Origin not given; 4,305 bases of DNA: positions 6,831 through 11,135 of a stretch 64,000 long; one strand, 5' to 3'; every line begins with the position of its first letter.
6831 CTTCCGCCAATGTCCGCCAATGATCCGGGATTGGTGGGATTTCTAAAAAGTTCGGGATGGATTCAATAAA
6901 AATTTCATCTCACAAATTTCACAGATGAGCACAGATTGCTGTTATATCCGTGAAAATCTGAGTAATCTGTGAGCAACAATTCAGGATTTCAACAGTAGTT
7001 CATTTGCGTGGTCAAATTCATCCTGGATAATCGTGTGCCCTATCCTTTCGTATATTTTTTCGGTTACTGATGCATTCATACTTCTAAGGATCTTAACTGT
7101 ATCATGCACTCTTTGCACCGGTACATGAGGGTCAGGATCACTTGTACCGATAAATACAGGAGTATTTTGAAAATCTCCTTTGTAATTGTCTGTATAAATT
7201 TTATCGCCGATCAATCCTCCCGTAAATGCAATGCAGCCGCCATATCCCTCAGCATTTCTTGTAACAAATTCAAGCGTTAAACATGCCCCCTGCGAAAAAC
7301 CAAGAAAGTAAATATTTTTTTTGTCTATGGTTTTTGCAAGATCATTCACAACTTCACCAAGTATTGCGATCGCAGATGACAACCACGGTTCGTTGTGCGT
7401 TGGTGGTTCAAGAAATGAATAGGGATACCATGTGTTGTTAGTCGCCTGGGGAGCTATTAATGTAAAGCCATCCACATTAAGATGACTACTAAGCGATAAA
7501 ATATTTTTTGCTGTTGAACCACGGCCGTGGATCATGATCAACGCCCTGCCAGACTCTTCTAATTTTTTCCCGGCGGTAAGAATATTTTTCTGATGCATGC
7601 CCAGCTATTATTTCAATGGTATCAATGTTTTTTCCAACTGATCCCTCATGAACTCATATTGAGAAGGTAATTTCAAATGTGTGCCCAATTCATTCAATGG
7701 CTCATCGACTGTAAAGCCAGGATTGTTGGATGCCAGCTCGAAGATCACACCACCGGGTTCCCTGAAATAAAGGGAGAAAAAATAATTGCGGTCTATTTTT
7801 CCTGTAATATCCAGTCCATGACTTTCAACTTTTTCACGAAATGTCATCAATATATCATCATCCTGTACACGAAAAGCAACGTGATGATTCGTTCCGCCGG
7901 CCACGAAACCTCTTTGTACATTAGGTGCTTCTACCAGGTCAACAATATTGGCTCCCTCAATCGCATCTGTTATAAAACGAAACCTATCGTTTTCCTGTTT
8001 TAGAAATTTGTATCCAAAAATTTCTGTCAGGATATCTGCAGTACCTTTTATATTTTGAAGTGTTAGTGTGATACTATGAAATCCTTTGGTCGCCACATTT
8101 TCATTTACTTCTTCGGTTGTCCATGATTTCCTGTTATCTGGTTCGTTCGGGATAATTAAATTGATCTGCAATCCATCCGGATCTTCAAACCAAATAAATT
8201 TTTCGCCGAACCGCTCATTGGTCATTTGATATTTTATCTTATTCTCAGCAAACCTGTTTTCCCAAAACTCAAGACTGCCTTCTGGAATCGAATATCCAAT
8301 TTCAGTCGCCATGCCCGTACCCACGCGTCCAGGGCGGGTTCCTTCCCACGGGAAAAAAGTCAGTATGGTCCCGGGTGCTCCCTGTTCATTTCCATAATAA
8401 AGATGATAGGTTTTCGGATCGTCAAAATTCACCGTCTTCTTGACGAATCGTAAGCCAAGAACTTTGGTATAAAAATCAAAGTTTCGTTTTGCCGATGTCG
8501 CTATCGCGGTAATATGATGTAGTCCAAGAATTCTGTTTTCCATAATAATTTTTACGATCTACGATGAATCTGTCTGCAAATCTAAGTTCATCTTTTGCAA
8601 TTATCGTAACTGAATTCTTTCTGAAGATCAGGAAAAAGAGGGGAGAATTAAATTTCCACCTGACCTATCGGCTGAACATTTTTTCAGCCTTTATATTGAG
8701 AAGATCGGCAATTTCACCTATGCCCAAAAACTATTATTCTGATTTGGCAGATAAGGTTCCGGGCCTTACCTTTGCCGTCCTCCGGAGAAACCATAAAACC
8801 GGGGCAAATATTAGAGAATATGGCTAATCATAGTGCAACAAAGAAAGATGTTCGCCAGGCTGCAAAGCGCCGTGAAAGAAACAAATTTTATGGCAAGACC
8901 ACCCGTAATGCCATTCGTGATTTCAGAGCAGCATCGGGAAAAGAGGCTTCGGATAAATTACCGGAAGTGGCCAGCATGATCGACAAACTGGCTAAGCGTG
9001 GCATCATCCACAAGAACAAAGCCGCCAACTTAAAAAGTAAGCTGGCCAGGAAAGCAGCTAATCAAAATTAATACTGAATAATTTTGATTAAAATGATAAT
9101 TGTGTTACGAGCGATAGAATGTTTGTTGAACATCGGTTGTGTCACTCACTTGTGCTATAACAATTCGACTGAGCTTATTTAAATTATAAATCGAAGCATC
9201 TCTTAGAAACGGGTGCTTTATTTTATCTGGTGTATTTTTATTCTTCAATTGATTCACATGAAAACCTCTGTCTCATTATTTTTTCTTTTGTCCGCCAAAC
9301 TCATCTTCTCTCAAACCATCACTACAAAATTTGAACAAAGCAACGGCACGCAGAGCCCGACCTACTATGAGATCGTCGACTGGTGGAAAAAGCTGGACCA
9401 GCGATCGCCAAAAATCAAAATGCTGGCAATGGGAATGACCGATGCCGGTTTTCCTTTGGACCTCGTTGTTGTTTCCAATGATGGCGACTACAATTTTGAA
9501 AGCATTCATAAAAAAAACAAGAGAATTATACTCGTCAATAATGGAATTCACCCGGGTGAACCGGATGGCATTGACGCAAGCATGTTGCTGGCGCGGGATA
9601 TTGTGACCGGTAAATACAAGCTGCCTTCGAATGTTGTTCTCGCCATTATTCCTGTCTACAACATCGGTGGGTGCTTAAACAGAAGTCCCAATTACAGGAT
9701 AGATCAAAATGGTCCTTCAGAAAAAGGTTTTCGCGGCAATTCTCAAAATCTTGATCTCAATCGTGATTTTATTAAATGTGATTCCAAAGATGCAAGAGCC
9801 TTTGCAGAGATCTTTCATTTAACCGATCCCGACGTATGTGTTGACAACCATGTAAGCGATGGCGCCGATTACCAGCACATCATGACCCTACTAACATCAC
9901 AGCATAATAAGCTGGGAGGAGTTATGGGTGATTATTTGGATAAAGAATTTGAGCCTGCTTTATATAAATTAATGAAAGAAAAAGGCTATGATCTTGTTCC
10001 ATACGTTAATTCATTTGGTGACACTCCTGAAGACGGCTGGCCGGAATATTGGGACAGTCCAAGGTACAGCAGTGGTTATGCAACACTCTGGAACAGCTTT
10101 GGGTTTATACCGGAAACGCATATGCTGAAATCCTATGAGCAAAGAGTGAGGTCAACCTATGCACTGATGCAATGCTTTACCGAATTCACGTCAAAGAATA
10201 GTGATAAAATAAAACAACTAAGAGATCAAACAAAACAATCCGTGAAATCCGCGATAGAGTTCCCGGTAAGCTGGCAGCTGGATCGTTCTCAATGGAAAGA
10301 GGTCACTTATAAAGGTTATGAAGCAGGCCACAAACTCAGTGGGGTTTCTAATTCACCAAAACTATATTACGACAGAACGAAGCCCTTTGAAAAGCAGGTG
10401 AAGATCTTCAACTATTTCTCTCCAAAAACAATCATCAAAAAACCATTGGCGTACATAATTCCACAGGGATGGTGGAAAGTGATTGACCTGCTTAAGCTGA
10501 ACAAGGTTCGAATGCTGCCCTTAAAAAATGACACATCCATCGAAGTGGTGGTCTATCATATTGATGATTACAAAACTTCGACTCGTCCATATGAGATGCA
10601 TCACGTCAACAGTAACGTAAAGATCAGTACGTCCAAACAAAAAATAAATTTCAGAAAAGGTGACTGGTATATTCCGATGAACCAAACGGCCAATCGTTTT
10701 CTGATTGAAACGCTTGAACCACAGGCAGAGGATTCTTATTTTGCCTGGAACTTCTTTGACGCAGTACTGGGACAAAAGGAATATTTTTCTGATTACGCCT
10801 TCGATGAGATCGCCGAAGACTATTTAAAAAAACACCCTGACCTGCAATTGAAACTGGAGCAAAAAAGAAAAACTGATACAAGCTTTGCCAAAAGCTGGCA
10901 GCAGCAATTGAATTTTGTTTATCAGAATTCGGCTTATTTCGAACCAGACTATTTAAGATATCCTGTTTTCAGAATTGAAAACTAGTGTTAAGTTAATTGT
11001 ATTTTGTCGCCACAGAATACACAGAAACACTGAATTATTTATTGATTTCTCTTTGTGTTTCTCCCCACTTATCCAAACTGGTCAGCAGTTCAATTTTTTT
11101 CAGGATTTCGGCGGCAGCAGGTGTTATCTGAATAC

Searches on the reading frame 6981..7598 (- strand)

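Call 9: search_protein_families(library=pfam, proteins=[window:6981-7598:-], max_evalue=0.001)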
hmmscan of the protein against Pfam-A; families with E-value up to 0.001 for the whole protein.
window:6981-7598:- (205 aa): 4 families
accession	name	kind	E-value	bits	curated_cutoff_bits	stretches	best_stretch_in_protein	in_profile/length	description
PF02230.22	Abhydrolase_2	-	3.2e-19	70.1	23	1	16-202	13-213/217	Phospholipase/Carboxylesterase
PF01738.24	DLH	-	2.2e-07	31.1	21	1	19-194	15-192/217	Dienelactone hydrolase family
PF00326.27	Peptidase_S9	-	6.4e-05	23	22.6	0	137-196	139-195/213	Prolyl oligopeptidase family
PF12146.15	Hydrolase_4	-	0.00026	20.8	27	0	82-124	64-106/239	Serine aminopeptidase, S33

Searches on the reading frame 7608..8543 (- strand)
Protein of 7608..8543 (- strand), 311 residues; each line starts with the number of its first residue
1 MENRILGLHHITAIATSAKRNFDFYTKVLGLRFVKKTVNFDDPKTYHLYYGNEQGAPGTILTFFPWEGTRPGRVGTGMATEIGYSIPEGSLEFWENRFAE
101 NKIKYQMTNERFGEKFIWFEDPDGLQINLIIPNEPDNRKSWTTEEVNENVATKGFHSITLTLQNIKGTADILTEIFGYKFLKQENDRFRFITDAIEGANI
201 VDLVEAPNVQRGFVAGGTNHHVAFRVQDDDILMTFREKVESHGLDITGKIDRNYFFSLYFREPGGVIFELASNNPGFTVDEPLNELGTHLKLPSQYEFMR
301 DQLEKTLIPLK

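Call 9: search_protein_families(library=pfam, proteins=[window:7608-8543:-], max_evalue=0.001)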
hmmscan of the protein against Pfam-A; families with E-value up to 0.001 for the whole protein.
window:7608-8543:- (311 aa): 1 family
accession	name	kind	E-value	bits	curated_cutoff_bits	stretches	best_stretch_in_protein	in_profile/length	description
PF00903.31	Glyoxalase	-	4.9e-18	66.1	20.6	2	7-128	1-120/121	Glyoxalase/Bleomycin resistance protein/Dioxygenase superfamily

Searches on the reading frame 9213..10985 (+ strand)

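Call 9: search_protein_families(library=pfam, proteins=[window:9213-10985:+], max_evalue=0.001)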
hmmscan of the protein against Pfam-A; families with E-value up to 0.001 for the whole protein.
window:9213-10985:+ (590 aa): 1 family
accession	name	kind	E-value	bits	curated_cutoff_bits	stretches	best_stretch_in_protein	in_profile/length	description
PF00246.29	Peptidase_M14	-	2.5e-08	34.3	21.6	1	54-187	1-134/286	Zinc carboxypeptidase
